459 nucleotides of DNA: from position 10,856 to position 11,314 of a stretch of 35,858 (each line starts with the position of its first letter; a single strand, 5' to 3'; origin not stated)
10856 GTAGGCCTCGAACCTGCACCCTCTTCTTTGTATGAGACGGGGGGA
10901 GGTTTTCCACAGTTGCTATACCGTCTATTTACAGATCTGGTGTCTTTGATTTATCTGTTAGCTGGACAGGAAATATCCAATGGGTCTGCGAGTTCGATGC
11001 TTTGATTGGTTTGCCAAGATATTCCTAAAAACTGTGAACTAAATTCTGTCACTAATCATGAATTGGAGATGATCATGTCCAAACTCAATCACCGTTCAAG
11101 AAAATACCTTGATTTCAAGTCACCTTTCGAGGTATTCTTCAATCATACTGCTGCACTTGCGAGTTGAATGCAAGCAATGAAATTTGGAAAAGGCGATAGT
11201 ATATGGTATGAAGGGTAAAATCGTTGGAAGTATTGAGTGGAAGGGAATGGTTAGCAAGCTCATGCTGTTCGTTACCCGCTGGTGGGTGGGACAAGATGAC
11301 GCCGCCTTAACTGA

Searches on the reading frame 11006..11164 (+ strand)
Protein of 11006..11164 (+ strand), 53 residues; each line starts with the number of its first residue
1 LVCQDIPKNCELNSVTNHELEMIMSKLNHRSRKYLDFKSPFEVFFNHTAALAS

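Call 87: search_protein_families(library=ncbifam, proteins=[window:11006-11164:+], max_evalue=0.1)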
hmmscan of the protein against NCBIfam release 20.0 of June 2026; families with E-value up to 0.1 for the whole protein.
window:11006-11164:+ (53 aa): 1 family
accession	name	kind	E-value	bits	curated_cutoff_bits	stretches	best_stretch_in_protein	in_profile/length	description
NF033563.0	transpos_IS30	equivalog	0.0029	17.4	80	1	4-33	238-267/267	IS30 family transposase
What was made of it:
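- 11015..11167 (+): C-terminal remnant of an IS30-family transposase, abutting the point where copy 2 loses similarity to copy 1. NCBIfam NF033563 transpos_IS30, profile positions 238-267 of 267, E=0.003, far below the curated cut-off (call 87).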

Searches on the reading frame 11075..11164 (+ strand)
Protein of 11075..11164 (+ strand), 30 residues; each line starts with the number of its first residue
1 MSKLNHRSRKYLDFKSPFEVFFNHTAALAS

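Call 13: search_protein_families(library=pfam, proteins=[window:11075-11164:+], max_evalue=0.01)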
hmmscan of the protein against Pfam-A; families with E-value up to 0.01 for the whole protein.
window:11075-11164:+ (30 aa): 0 families
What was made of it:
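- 11015..11167 (+): No Pfam hit (call 13).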
